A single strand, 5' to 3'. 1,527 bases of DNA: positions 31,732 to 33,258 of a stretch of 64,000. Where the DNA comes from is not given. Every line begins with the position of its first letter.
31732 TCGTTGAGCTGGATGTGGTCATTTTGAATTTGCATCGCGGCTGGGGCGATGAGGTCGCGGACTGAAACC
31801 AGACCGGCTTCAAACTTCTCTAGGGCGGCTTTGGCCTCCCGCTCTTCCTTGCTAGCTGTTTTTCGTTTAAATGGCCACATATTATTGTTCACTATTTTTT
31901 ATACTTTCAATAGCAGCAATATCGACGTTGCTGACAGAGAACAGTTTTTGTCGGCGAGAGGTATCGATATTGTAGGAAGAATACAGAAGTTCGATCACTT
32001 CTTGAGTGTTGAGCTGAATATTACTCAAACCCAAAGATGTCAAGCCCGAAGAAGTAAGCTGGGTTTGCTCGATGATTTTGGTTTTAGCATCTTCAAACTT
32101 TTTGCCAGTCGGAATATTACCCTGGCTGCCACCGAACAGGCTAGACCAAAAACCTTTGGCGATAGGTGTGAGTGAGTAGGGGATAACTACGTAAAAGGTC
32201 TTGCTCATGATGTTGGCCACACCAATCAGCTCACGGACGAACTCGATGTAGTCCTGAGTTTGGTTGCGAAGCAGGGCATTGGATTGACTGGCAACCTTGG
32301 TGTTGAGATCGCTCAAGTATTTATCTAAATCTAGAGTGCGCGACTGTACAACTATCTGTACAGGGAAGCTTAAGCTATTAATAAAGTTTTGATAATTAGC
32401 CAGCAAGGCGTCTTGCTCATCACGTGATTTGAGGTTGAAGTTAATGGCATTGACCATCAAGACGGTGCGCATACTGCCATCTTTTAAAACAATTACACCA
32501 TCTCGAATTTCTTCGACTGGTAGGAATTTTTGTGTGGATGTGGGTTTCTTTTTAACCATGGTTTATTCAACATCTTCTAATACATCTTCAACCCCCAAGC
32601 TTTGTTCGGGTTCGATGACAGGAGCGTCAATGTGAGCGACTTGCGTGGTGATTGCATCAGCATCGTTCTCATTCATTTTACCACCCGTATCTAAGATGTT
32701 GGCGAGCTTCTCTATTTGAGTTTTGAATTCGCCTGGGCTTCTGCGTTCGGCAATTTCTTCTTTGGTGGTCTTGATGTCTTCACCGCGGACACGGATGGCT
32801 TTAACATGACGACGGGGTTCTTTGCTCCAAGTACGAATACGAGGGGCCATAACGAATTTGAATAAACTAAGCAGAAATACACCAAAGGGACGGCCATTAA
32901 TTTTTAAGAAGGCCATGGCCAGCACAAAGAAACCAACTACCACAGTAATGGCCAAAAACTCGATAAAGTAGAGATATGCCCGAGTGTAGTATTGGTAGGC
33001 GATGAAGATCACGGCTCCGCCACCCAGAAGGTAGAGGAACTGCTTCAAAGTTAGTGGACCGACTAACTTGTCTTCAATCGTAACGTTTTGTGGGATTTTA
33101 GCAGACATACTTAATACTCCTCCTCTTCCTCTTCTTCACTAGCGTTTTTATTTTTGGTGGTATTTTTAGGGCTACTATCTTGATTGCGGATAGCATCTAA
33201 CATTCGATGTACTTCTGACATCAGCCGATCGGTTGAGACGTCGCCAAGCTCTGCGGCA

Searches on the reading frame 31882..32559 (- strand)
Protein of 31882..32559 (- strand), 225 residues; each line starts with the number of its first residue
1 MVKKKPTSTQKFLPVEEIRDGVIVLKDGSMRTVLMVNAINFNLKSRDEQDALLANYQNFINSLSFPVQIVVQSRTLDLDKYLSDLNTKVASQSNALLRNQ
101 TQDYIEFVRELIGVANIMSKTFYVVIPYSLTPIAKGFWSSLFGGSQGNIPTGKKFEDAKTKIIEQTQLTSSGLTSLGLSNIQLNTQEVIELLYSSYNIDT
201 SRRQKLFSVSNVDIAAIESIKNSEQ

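Call 5: search_protein_families(library=pfam, proteins=[window:31882-32559:-], max_evalue=0.1)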
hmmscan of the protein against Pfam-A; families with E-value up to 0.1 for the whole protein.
window:31882-32559:- (225 aa): 0 families

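Call 6: search_protein_families(library=ncbifam, proteins=[window:31882-32559:-], max_evalue=0.1)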
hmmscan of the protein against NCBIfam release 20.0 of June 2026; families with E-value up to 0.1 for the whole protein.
window:31882-32559:- (225 aa): 5 families
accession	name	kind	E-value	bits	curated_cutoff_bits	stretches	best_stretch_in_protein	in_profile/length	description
NF045975.1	VirB4_plasma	equivalog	6e-11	40.8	590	1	3-126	98-233/894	Mbov_0397 family ICE element conjugal transfer ATPase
NF041427.1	TrsD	subfamily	3e-05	23.9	200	1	8-93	14-104/201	TrsD/TraD family conjugative transfer protein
NF045971.1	conju_CD1110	equivalog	0.0005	18.5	325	1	10-106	2-101/752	VirB4-like conjugal transfer ATPase, CD1110 family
TIGR00929.1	VirB4_CagE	subfamily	0.0086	14.3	643.1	1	4-130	3-122/792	VirB4 family type IV secretion/conjugal transfer ATPase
NF010427.0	PRK13853.1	equivalog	0.046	11.6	957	1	8-60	11-64/789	type IV secretion system protein VirB4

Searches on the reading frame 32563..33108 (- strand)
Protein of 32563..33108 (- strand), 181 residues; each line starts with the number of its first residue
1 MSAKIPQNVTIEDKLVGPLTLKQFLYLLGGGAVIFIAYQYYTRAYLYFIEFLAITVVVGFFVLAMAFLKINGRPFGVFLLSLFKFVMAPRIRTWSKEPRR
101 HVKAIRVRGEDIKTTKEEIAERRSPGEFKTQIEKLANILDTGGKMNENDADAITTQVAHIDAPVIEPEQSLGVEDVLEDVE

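Call 5: search_protein_families(library=pfam, proteins=[window:32563-33108:-], max_evalue=0.1)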
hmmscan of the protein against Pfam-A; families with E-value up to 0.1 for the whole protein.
window:32563-33108:- (181 aa): 3 families
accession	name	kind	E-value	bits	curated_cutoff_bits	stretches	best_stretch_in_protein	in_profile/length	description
PF12666.12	PrgI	-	4.3e-10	40.4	27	1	4-93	1-90/91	PrgI family protein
PF12648.12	TcpE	-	0.02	15.8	29.9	1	15-91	20-93/100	TcpE family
PF24151.2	ArlX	-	0.028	14.3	28.7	1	72-159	9-86/229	ArlX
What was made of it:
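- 32563..33108 (-): PrgI (VirB3-like). call 5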

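Call 6: search_protein_families(library=ncbifam, proteins=[window:32563-33108:-], max_evalue=0.1)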
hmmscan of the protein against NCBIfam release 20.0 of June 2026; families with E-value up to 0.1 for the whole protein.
window:32563-33108:- (181 aa): 1 family
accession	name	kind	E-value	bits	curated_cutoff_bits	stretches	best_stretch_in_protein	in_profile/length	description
NF058591.1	archaellum_scaf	equivalog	0.066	12.8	225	1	72-157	17-95/250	archaellum flagellar motor scaffold protein FlaX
